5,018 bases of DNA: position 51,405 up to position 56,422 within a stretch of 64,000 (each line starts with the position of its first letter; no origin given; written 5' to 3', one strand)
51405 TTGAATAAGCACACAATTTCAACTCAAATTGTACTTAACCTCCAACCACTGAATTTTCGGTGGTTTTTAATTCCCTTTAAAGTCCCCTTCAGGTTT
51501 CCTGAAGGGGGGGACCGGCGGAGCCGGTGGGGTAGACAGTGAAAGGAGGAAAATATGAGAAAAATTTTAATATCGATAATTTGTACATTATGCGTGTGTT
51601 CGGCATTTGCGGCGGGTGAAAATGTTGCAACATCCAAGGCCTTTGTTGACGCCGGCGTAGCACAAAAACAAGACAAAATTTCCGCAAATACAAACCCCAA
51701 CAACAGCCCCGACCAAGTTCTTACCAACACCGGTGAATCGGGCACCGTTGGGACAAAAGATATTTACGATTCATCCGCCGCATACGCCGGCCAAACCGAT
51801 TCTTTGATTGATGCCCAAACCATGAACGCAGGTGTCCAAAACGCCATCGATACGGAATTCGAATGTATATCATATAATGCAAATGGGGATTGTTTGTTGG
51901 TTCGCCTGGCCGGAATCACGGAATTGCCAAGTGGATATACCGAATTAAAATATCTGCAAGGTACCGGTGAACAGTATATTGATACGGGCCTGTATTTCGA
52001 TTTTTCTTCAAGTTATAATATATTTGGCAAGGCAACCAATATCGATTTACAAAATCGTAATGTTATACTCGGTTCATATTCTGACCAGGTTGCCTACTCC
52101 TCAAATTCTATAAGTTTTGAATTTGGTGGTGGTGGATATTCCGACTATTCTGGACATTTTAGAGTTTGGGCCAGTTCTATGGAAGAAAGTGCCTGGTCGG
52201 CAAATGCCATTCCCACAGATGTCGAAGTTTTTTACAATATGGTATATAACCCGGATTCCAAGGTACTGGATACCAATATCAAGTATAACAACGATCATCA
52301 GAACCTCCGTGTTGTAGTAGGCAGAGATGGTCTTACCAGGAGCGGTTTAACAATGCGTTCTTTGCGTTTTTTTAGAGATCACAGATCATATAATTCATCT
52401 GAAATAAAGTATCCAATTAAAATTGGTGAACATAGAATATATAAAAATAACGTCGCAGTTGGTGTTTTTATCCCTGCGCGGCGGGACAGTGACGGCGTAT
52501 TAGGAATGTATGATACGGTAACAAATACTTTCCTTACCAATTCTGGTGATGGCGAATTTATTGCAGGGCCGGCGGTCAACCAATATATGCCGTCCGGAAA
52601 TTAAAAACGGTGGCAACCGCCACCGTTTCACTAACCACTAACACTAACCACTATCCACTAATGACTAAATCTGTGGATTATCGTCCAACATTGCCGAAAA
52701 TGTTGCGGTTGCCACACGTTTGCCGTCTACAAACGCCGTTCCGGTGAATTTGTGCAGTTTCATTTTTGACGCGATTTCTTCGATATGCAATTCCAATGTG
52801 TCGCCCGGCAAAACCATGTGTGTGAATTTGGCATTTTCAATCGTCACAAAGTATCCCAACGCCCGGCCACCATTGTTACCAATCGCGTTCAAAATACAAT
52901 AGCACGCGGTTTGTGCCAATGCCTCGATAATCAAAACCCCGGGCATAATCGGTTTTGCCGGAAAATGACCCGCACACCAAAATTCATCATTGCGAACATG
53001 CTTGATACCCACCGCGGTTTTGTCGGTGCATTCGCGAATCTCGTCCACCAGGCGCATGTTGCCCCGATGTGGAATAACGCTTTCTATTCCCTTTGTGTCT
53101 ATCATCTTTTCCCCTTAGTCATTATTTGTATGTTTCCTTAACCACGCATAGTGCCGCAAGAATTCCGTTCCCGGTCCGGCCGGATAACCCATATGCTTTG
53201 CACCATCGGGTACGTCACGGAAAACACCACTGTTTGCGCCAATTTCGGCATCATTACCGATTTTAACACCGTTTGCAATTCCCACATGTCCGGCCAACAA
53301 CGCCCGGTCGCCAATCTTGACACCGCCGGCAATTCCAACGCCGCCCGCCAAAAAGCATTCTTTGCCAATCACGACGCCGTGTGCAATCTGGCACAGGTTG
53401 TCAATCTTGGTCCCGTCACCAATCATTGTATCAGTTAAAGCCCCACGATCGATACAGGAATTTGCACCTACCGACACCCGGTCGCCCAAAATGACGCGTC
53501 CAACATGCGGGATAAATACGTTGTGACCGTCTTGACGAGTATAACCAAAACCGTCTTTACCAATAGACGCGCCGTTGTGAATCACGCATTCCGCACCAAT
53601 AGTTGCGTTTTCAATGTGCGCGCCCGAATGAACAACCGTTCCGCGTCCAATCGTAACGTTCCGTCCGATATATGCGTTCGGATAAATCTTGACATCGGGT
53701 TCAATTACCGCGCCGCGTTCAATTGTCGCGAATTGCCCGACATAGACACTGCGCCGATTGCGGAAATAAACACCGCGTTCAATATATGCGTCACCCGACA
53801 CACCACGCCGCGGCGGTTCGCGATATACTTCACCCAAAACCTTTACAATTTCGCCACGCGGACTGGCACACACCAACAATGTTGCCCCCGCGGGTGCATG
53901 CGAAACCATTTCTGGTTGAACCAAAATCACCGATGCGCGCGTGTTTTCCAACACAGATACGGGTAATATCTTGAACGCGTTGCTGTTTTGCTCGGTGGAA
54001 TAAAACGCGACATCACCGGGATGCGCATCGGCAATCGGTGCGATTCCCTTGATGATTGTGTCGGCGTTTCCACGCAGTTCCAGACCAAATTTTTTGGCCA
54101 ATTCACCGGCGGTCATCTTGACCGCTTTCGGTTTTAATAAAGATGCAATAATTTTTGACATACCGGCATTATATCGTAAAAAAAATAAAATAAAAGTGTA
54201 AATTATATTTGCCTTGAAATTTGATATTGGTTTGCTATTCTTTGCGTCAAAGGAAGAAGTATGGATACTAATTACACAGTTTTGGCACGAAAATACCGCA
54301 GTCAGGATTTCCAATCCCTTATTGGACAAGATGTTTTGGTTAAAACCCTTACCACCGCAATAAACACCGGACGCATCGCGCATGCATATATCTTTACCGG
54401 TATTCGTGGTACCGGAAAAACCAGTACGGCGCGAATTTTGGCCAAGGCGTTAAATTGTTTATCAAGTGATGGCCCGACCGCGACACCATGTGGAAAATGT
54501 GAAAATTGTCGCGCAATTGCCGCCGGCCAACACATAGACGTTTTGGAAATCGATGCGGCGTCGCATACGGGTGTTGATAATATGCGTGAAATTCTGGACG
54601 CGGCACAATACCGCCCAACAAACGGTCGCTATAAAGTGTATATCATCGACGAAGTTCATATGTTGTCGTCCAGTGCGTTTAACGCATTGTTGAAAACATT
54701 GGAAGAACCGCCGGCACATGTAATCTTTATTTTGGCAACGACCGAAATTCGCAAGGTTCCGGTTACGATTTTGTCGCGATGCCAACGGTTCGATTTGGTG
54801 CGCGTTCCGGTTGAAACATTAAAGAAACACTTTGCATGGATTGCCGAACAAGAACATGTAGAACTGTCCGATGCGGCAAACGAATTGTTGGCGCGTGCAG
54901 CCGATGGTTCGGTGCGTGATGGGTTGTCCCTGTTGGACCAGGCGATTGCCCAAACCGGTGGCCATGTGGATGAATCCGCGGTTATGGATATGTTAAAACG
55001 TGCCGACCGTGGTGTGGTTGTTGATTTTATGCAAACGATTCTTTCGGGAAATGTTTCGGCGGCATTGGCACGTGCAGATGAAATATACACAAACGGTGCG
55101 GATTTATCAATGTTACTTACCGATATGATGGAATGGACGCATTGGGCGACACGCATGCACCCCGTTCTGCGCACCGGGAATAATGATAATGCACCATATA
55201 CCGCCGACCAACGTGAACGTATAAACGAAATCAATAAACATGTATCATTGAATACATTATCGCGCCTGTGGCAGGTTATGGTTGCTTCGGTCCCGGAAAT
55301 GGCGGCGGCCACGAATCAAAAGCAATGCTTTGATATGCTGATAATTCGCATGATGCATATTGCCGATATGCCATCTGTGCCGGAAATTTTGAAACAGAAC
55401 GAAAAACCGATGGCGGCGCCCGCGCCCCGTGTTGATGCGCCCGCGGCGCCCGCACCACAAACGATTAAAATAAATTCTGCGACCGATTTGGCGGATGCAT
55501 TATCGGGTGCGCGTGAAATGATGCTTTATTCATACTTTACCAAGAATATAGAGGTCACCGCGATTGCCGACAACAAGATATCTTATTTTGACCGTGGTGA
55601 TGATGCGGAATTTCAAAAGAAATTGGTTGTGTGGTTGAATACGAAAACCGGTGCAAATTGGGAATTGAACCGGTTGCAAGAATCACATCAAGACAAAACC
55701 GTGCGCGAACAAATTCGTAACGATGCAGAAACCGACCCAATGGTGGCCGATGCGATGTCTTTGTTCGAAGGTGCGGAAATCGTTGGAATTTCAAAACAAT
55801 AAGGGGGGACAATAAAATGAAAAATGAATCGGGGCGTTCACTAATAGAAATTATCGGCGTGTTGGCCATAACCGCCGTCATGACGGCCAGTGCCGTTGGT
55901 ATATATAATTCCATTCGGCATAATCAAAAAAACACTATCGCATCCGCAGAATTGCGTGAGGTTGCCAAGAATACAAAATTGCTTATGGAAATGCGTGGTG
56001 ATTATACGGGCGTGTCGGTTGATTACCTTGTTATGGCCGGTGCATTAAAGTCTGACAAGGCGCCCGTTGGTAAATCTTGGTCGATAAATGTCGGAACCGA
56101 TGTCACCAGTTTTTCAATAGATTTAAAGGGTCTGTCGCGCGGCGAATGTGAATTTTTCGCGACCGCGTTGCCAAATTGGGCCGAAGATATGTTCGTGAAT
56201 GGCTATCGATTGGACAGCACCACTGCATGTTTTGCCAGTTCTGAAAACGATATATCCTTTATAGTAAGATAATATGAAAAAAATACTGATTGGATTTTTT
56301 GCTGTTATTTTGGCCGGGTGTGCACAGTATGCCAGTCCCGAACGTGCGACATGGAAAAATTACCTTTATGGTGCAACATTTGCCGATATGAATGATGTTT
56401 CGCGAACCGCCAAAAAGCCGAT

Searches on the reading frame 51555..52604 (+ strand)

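Call 3: search_protein_families(library=pfam, proteins=[window:51555-52604:+], max_evalue=1)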
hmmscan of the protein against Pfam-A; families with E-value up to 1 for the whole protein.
window:51555-52604:+ (349 aa): 0 families

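Call 4: search_protein_families(library=ncbifam, proteins=[window:51555-52604:+], max_evalue=1)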
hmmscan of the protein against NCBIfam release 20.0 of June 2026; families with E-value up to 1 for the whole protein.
window:51555-52604:+ (349 aa): 1 family
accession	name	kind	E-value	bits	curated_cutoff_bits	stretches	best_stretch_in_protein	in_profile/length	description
TIGR01655.1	yxeA_fam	subfamily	0.091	13.4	29.65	0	94-133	50-89/114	YxeA family protein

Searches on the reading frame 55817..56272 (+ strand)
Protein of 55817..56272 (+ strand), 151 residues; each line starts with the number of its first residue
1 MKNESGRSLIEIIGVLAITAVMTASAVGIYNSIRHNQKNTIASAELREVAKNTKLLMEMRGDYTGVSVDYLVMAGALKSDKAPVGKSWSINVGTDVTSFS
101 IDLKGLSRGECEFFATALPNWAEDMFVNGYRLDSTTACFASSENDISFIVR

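Call 3: search_protein_families(library=pfam, proteins=[window:55817-56272:+], max_evalue=1)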
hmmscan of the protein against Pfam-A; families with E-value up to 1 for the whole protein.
window:55817-56272:+ (151 aa): 2 families
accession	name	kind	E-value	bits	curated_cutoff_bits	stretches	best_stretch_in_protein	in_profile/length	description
PF07963.17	N_methyl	-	0.0096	15.9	21.2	1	1-26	1-26/27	Prokaryotic N-terminal methylation motif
PF08805.16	PilS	-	0.012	16.1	22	1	38-129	3-106/138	PilS N terminal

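Call 4: search_protein_families(library=ncbifam, proteins=[window:55817-56272:+], max_evalue=1)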
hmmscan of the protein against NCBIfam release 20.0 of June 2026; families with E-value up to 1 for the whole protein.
window:55817-56272:+ (151 aa): 4 families
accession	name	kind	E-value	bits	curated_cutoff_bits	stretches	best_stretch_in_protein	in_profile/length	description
NF041013.1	T4P_ComGE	equivalog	0.0034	17.4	49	1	3-68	2-67/83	competence type IV pilus minor pilin ComGE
NF007800.0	PRK10506.1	equivalog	0.02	14.8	158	1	1-43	5-45/163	prepilin peptidase-dependent protein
TIGR02738.1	TrbB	equivalog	0.025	14.3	132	1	82-130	69-115/153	type-F conjugative transfer system pilin assembly thiol-disulfide isomerase TrbB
TIGR01708.2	typeII_sec_gspH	equivalog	0.21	11.6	80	1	5-38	2-35/169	type II secretion system minor pseudopilin GspH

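Call 70: search_dna_similar(query=window:55817-56269:+, collection=plasmids, mode=protein, max_evalue=10, max_rows=20)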
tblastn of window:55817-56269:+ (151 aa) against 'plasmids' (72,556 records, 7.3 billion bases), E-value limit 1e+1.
Records with a match: 88; places in all: 89; records where one place covers at least 80% of the query: 3.
Best place of each record, by identity: <60% 88.
By first word of the organism name: Klebsiella 29; Escherichia 19; Citrobacter 9; Enterobacter 8; Salmonella 7; Pseudomonas 4; Raoultella 3; Moellerella 3; Serratia 2; Chimaeribacter 1; and 3 more.
By predicted mobility (MOB-suite, as given by PLSDB): non-mobilizable 73; conjugative 10; mobilizable 5.
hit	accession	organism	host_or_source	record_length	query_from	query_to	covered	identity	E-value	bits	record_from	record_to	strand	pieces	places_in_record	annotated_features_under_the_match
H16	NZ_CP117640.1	Escherichia albertii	Grus grus,whole organism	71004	2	137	90%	30.5%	1e+0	36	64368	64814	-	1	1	bfpA: bundle-forming pilus major subunit BfpA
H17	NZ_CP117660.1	Escherichia albertii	Grus grus,whole organism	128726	2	137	90%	30.5%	1e+0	36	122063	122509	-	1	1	bfpA: bundle-forming pilus major subunit BfpA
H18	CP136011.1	Pseudomonas sp. FeN3W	cell culture,marine sediment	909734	2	151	99%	23.0%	5e-1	37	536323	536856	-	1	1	type 4 pilus major pilin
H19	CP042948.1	Escherichia coli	Homo sapiens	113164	2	116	76%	29.9%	2e+0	35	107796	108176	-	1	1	record has no annotation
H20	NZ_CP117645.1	Escherichia albertii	Grus grus,whole organism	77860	2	116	76%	29.5%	5e+0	34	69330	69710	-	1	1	bfpA: bundle-forming pilus major subunit BfpA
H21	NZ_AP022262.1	Escherichia coli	-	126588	2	116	76%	29.4%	2e-2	41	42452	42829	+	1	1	type 4 pilus major pilin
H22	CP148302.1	Escherichia coli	Dog,single cell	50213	2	116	76%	29.4%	6e+0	34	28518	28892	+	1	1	bfpA: bundle-forming pilus major subunit BfpA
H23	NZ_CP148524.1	Escherichia coli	-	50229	2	116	76%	29.4%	6e+0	34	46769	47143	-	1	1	bfpA: bundle-forming pilus major subunit BfpA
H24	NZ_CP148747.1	Escherichia coli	Homo sapiens,single cell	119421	2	116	76%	29.4%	6e+0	34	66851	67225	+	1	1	bfpA: bundle-forming pilus major subunit BfpA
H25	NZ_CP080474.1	Enterobacter hormaechei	Homo sapiens,Broncho-alveolar lavage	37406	1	116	77%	28.7%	3e-1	38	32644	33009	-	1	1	type 4 pilus major pilin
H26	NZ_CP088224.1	Enterobacter hormaechei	Homo sapiens,bronchial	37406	1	116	77%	28.7%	3e-1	38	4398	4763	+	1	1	type 4 pilus major pilin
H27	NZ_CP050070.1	Klebsiella aerogenes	cell culture,water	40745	1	116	77%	28.7%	3e-1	38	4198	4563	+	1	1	type 4 pilus major pilin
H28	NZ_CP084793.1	Klebsiella quasipneumoniae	Environment,Whole organism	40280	1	116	77%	28.7%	3e-1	38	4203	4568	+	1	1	type 4 pilus major pilin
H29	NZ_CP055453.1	Klebsiella pneumoniae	culture,Freshwater sample from ...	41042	1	116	77%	28.7%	3e-1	38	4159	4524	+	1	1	type 4 pilus major pilin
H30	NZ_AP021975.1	Klebsiella sp. WP3-W18-ESBL-02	-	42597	1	116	77%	28.7%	3e-1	38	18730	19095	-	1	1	type 4 pilus major pilin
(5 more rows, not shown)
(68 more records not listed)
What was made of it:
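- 55817..56272 (+): Candidate major pilin, 151 aa, type IVb class. Leader MKNESG, then RSLIE (Glu at +5). Conserved Cys111-Cys138 pair. All 88 plasmid tblastn hits are major pilins (call 70).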

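Call 73: get_annotated_region(hit=H21, flank=9000)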
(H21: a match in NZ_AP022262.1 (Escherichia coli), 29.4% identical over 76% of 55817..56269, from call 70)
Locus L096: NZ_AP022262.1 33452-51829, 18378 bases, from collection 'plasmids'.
description: Escherichia coli strain WP8-S18-ESBL-07 plasmid pWP8-S18-ESBL-07_1, complete sequence
organism: Escherichia coli (NCBI taxid 562)
taxonomy: Bacteria; Pseudomonadota; Gammaproteobacteria; Enterobacterales; Enterobacteriaceae; Escherichia; Escherichia coli
host: -; source: -; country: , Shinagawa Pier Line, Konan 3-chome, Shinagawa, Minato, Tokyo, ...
typing (MOB-suite, as given by PLSDB): mobilizable; replicon IncFIA; mating-pair formation MPF_F
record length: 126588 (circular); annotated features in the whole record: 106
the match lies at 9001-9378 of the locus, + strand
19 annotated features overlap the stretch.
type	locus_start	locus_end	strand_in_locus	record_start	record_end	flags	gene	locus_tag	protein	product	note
CDS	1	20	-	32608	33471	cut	-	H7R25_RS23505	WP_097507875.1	helix-turn-helix domain-containing protein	GO:0006355 - regulation of DNA-templated transcription [Evidence IEA]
CDS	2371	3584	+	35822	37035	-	-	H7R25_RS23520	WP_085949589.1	IS3-like element ISEc31 family transposase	-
CDS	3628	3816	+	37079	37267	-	-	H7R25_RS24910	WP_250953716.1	hypothetical protein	-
CDS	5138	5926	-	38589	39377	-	-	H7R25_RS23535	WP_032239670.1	AraC family transcriptional regulator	GO:0006355 - regulation of DNA-templated transcription [Evidence IEA]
CDS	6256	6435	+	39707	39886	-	-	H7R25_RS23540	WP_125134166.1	ANR family transcriptional regulator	-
CDS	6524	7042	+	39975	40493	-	-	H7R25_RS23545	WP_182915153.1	prepilin-type N-terminal cleavage/methylation domain-containing protein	-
CDS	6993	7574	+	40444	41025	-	-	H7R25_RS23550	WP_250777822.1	hypothetical protein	-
CDS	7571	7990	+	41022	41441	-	-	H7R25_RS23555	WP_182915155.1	hypothetical protein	-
CDS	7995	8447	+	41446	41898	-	-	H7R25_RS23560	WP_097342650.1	hypothetical protein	-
CDS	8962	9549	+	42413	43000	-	-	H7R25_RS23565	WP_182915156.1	type 4 pilus major pilin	-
CDS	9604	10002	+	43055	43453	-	-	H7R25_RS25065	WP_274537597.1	TcpQ domain-containing protein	-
CDS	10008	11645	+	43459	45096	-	-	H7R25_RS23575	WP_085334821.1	secretin N-terminal domain-containing protein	-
CDS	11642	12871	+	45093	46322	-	-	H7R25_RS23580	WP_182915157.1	type 4b pilus protein PilO2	-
CDS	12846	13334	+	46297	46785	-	-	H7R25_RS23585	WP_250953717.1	hypothetical protein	-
CDS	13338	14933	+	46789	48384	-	-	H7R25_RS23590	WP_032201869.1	ATPase, T2SS/T4P/T4SS family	-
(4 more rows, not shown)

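Call 74: get_annotated_region(hit=H25, flank=400)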
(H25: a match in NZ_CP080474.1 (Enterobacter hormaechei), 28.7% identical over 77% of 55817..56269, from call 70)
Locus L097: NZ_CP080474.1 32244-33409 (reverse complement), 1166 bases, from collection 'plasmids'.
description: Enterobacter hormaechei strain ECC59 plasmid pECC59-4, complete sequence
organism: Enterobacter hormaechei (NCBI taxid 158836)
taxonomy: Bacteria; Pseudomonadota; Gammaproteobacteria; Enterobacterales; Enterobacteriaceae; Enterobacter; Enterobacter hormaechei
host: -; source: Homo sapiens,Broncho-alveolar lavage; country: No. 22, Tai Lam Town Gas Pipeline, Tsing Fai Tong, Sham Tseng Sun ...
typing (MOB-suite, as given by PLSDB): non-mobilizable
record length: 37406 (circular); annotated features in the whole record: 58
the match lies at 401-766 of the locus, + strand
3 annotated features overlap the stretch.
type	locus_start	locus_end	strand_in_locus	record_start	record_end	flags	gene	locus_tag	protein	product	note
CDS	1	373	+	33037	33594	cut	-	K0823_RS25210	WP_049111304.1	type 4 pilus major pilin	-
CDS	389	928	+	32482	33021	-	-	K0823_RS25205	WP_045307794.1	type 4 pilus major pilin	-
CDS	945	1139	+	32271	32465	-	-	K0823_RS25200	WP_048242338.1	hypothetical protein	-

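Call 75: get_annotated_region(hit=H18, flank=400)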
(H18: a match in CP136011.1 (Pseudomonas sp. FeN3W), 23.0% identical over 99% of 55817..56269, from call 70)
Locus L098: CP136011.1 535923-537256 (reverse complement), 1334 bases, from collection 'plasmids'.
description: Pseudomonas sp. FeN3W plasmid unnamed, complete sequence
organism: Pseudomonas sp. FeN3W (NCBI taxid 3035478)
taxonomy: Bacteria; Pseudomonadota; Gammaproteobacteria; Pseudomonadales; Pseudomonadaceae; Pseudomonas; Pseudomonas sp. FeN3W
host: -; source: cell culture,marine sediment; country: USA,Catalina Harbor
typing (MOB-suite, as given by PLSDB): non-mobilizable
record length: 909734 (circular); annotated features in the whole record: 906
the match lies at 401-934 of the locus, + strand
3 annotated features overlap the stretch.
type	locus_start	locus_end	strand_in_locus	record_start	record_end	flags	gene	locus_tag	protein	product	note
CDS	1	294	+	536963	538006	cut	-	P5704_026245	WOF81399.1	type II secretion system F family protein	-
CDS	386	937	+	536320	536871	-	-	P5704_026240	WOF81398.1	type 4 pilus major pilin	-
CDS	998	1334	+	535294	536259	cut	-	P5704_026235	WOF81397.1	ATPase, T2SS/T4P/T4SS family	-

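Call 76: get_annotated_region(hit=H16, flank=400)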
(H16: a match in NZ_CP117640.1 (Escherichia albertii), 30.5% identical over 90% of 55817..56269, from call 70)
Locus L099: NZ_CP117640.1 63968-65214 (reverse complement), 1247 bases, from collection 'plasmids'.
description: Escherichia albertii strain BIA_18 plasmid pEA18_3, complete sequence
organism: Escherichia albertii (NCBI taxid 208962)
taxonomy: Bacteria; Pseudomonadota; Gammaproteobacteria; Enterobacterales; Enterobacteriaceae; Escherichia; Escherichia albertii
host: -; source: Grus grus,whole organism; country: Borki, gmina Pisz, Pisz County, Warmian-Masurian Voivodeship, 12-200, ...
typing (MOB-suite, as given by PLSDB): non-mobilizable; replicon IncI-gamma/K1
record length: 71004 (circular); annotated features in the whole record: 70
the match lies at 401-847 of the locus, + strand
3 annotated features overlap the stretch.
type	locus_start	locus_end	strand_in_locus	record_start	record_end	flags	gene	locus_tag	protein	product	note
CDS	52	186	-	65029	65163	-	-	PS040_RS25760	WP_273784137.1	transcriptional regulator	-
CDS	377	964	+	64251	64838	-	bfpA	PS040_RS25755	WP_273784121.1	bundle-forming pilus major subunit BfpA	-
CDS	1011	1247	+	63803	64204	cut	-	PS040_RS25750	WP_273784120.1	toxin co-regulated pilus biosynthesis Q family protein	-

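Call 80: search_solved_structures(query=A6, max_evalue=1, show_alignments=2)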
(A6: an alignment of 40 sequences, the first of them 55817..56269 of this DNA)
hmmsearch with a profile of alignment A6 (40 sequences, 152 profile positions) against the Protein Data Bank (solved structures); distinct sequences matched with E-value up to 1: 7.
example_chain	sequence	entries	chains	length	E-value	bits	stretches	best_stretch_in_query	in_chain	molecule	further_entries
9egp_A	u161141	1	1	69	0.0035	20.4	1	2-53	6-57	Geopilin domain 1 protein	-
8uhf_A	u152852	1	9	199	0.0099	19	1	8-121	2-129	Toxin co-regulated pilin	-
7tgg_A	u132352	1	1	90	0.016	18.3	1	2-50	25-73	Geopilin domain 1 protein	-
2m7g_A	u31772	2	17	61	0.063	16.4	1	8-51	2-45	Geopilin domain 1 protein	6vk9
8pfb_G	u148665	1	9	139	0.36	13.9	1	8-62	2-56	Type IV pilin PilE1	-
8tj2_C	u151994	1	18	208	0.71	12.9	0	8-64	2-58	Type IV major pilin protein PilA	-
8tob_GA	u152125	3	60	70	0.81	12.8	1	9-45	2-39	Fimbrial protein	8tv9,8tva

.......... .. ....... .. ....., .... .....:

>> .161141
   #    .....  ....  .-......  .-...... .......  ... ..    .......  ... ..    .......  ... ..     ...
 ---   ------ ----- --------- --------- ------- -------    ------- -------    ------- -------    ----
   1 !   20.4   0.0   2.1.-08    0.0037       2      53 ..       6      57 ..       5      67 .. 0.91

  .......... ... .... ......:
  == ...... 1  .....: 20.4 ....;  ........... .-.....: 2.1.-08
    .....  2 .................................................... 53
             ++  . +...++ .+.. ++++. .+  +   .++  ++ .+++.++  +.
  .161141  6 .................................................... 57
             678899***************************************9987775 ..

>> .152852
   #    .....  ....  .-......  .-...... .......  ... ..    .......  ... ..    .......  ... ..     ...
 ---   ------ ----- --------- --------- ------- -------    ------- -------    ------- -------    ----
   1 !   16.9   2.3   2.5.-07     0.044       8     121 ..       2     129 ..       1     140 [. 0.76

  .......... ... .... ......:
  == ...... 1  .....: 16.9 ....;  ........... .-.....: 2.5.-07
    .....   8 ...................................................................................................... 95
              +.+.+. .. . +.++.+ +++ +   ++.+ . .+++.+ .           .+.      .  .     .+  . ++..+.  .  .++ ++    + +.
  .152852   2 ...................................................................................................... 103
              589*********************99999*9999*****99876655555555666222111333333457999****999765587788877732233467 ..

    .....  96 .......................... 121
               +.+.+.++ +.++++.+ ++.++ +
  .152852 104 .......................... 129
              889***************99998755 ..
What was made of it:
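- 55817..56272 (+): All PDB profile hits are type IV pilins, including TcpA (call 80).
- On Type IVb major pilin (for the 151-aa protein): TcpA and other pilins in the PDB (call 80).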
